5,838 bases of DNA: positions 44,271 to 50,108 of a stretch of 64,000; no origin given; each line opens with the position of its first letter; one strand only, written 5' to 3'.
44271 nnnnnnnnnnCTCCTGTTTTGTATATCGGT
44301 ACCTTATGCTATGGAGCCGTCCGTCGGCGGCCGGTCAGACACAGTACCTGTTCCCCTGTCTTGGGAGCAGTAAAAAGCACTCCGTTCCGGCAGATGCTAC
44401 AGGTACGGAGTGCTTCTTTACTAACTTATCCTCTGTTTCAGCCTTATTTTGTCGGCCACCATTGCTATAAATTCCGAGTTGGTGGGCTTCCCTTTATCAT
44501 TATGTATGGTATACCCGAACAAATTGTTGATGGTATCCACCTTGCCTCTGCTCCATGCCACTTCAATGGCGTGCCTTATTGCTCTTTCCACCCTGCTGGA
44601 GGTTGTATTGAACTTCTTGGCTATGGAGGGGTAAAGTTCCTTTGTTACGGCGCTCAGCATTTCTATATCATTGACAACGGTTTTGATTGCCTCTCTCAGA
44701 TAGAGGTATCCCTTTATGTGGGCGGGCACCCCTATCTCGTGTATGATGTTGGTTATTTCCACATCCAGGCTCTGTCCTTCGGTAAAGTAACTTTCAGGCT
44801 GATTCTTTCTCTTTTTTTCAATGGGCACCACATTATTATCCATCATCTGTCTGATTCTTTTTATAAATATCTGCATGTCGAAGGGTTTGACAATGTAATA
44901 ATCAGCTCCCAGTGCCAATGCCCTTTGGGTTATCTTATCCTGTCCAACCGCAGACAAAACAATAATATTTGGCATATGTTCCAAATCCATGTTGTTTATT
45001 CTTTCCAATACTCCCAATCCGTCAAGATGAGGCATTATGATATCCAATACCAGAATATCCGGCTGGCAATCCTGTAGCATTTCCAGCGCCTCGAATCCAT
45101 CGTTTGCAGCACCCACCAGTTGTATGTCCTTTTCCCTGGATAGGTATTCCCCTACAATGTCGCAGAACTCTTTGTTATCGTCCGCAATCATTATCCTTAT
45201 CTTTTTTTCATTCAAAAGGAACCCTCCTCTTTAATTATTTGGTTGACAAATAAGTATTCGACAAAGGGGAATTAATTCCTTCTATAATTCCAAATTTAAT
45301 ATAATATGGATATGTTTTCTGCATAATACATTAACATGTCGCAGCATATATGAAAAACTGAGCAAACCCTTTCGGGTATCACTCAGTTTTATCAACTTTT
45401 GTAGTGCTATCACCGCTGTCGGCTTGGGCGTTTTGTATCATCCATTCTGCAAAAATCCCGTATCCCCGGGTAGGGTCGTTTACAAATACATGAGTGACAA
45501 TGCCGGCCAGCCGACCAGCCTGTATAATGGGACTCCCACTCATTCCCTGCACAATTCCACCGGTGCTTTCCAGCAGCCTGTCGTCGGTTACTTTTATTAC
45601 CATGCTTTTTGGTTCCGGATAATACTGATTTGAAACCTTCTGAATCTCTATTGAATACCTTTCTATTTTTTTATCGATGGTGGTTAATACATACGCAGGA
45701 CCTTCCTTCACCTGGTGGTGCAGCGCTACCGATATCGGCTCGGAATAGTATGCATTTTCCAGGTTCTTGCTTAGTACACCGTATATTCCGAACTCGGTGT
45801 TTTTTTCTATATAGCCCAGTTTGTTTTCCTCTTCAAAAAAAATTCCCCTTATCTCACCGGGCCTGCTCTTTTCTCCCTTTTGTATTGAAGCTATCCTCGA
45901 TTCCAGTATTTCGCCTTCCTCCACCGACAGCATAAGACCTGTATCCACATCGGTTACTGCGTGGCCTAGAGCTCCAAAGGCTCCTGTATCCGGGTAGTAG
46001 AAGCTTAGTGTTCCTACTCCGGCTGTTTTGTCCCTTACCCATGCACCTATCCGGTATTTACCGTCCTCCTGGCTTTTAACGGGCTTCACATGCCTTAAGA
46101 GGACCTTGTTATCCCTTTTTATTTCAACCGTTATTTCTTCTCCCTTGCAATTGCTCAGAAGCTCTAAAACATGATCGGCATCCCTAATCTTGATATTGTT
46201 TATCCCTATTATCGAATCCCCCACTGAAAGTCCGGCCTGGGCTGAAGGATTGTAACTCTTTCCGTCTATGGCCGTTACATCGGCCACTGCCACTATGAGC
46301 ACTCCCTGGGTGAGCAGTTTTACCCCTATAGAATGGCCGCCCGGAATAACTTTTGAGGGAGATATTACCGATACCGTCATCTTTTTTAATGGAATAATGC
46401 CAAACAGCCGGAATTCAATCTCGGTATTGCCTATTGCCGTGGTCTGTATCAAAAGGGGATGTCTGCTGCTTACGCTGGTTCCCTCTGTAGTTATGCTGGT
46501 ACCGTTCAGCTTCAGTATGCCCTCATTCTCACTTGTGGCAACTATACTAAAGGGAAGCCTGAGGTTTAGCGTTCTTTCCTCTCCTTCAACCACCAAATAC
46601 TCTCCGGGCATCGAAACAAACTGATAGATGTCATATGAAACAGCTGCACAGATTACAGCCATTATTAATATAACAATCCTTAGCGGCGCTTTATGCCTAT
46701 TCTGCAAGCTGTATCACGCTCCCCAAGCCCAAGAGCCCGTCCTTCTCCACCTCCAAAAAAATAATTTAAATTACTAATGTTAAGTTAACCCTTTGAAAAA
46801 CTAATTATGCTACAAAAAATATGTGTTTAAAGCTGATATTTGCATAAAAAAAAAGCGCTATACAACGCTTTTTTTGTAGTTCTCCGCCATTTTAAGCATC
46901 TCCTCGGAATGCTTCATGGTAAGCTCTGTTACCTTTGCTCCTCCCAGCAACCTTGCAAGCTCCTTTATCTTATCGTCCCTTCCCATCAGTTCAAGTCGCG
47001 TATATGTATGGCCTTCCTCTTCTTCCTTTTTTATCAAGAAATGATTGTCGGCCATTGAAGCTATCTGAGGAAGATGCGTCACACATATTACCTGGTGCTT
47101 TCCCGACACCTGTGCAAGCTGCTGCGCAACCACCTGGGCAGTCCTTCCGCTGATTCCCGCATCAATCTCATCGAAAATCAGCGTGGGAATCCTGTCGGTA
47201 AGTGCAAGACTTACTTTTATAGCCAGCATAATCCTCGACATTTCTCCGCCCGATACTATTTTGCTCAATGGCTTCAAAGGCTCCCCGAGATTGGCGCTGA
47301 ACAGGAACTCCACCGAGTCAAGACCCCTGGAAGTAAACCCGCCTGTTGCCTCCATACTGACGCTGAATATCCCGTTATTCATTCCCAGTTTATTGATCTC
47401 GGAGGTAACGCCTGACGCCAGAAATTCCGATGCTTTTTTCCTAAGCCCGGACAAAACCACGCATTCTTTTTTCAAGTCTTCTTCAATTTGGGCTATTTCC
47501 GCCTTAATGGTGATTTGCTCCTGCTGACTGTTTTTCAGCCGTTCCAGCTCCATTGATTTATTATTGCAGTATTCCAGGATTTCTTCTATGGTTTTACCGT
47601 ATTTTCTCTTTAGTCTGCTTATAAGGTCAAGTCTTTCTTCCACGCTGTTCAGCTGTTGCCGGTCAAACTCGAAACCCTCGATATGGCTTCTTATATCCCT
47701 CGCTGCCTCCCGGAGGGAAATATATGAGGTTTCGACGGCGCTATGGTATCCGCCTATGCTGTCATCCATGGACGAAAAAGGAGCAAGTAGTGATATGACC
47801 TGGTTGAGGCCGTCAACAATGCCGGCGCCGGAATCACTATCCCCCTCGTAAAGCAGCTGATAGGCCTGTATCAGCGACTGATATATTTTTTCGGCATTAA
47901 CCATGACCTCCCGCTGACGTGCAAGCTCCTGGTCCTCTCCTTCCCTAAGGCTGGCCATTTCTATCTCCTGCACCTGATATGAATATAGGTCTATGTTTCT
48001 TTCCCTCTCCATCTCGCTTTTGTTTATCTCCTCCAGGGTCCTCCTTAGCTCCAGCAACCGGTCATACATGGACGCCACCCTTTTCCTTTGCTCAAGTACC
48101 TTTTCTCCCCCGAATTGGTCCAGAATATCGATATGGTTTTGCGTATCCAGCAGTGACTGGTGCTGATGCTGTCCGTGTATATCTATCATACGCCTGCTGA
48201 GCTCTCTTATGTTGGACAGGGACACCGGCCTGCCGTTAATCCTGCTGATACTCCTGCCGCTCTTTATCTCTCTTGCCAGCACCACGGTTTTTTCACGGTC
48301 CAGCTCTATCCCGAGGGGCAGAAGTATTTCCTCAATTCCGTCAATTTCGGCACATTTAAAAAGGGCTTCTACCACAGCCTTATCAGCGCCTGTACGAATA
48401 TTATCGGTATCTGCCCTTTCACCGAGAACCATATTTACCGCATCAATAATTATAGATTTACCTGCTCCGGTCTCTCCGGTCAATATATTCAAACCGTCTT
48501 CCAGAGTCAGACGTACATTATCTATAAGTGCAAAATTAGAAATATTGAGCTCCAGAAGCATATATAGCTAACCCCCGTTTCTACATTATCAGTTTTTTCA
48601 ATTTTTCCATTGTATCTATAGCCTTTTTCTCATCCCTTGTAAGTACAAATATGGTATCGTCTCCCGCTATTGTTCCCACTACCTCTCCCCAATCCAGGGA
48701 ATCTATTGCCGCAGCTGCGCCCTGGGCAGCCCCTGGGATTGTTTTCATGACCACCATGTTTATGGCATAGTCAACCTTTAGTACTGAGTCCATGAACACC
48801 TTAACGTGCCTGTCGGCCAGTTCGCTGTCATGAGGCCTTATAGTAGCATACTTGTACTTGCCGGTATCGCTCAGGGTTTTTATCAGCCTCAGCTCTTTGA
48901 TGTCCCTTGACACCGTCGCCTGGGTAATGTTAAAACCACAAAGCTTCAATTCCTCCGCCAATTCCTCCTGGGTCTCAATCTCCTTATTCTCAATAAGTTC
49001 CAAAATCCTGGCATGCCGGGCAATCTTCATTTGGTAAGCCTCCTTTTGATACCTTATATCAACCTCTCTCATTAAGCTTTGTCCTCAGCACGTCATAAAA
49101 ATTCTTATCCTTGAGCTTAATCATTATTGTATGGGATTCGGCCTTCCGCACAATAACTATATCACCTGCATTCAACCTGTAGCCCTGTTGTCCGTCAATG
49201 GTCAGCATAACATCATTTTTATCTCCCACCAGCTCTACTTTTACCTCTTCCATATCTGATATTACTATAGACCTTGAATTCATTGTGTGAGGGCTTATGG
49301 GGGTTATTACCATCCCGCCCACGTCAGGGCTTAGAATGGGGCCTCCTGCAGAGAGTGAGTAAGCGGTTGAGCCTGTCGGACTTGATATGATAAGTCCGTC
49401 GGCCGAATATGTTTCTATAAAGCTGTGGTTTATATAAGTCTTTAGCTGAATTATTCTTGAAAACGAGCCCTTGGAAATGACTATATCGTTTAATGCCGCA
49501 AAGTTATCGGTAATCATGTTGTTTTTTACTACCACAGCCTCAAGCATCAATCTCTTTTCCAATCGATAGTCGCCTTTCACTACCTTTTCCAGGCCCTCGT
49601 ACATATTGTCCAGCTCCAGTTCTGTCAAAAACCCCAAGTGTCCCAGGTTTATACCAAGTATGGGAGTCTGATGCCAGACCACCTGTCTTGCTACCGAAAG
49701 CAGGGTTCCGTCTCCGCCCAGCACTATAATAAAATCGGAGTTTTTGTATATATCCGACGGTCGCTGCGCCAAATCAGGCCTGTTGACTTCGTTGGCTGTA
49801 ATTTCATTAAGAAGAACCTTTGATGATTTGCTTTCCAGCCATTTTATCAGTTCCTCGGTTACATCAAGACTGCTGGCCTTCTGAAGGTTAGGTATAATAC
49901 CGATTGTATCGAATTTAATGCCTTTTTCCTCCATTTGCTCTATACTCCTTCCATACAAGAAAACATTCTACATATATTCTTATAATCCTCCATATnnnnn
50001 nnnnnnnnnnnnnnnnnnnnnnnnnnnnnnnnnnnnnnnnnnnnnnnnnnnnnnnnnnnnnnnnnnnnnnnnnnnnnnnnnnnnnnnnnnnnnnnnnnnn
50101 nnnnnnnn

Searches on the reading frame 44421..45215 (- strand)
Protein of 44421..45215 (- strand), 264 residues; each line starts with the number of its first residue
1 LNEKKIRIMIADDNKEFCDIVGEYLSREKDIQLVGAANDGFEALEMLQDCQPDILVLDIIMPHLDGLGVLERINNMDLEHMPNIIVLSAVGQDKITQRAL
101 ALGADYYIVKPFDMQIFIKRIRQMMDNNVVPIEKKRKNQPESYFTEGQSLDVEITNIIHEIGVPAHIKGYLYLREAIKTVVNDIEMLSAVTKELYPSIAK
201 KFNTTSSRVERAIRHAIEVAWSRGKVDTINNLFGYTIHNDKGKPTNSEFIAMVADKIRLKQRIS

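Call 48: search_protein_families(library=pfam, proteins=[window:44421-45215:-], max_evalue=0.001)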
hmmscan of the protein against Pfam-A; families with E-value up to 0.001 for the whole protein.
window:44421-45215:- (264 aa): 2 families
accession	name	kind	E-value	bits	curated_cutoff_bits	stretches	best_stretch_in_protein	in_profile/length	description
PF08769.17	Spo0A_C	-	3.5e-46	155.9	25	1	154-257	1-104/104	Sporulation initiation factor Spo0A C terminal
PF00072.30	Response_reg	-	5.7e-24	84.9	30.2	1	8-121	1-110/111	Response regulator receiver domain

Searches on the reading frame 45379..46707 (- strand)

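Call 48: search_protein_families(library=pfam, proteins=[window:45379-46707:-], max_evalue=0.001)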
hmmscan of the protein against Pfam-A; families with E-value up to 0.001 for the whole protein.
window:45379-46707:- (442 aa): 4 families
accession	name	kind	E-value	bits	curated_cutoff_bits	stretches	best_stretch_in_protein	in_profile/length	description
PF05580.18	Peptidase_S55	-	1.9e-87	293.1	25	1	217-424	2-210/210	SpoIVB peptidase S55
PF13180.12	PDZ_2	-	2.3e-09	37.8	27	1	143-204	13-75/80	PDZ domain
PF17820.7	PDZ_6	-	3.1e-09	36.9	27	1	154-198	10-54/54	PDZ domain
PF00595.29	PDZ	-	0.0001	23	23.2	1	153-196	35-80/81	PDZ domain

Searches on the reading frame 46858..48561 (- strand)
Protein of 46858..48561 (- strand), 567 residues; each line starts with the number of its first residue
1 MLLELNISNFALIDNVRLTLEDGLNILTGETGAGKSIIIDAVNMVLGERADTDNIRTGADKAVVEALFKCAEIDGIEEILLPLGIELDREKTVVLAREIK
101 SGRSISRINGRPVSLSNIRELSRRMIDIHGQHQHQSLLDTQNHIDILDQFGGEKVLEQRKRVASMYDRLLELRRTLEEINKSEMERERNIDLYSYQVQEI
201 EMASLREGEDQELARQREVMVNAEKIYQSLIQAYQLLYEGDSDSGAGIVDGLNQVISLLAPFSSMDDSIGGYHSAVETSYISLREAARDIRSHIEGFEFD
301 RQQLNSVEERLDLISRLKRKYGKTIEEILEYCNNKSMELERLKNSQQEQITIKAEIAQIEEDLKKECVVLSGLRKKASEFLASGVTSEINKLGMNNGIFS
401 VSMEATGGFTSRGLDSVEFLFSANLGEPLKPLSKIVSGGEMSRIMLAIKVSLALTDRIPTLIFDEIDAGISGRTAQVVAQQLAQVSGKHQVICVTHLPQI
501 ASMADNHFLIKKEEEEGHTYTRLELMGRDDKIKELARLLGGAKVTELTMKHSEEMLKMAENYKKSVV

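Call 48: search_protein_families(library=pfam, proteins=[window:46858-48561:-], max_evalue=0.001)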
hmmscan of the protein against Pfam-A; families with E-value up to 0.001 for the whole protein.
window:46858-48561:- (567 aa): 5 families
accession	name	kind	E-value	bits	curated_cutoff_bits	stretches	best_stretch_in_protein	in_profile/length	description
PF02463.25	SMC_N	-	3.3e-22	79.4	40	1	2-515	2-216/220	RecF/RecN/SMC N terminal domain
PF13476.12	AAA_23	-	1.8e-14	55.3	27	1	5-195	2-177/201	AAA domain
PF13175.12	AAA_15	-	4.8e-10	40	32.1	1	2-501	3-374/374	AAA ATPase domain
PF13555.12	AAA_29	-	3.7e-06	27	27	1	4-46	3-46/61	P-loop containing region of AAA domain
PF13304.12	AAA_21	-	6.3e-05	23.6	27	0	447-500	247-302/304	AAA domain, putative AbiEii toxin, Type IV TA system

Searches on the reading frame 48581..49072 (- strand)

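Call 48: search_protein_families(library=pfam, proteins=[window:48581-49072:-], max_evalue=0.001)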
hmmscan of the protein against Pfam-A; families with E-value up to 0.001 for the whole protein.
window:48581-49072:- (163 aa): 2 families
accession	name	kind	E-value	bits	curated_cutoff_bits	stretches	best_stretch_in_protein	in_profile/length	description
PF02863.23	Arg_repressor_C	-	4.5e-28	97.3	25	1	93-160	1-68/68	Arginine repressor, C-terminal domain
PF01316.27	Arg_repressor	-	1.5e-23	82.8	27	1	16-76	3-63/70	Arginine repressor, DNA binding domain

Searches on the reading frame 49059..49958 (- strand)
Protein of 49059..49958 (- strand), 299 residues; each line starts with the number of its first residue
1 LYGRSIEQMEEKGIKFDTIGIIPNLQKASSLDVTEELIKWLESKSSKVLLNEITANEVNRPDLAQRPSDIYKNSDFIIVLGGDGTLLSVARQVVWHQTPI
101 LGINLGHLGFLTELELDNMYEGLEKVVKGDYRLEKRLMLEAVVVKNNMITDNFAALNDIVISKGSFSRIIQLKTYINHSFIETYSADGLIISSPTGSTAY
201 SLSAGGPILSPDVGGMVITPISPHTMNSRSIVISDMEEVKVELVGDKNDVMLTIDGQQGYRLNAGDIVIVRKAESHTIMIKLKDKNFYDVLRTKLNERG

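Call 48: search_protein_families(library=pfam, proteins=[window:49059-49958:-], max_evalue=0.001)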
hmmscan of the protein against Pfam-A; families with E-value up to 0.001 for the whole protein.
window:49059-49958:- (299 aa): 3 families
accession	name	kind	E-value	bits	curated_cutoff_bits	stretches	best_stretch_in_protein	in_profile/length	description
PF20143.4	NAD_kinase_C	-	1.2e-35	122.4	23.7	1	156-281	1-125/126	ATP-NAD kinase C-terminal domain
PF01513.26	NAD_kinase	-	4.7e-23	82.4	25.5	1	19-131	1-130/130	ATP-NAD kinase N-terminal domain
PF00781.29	DAGK_cat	-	0.00046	20.2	23.6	1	62-103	42-87/125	Diacylglycerol kinase catalytic domain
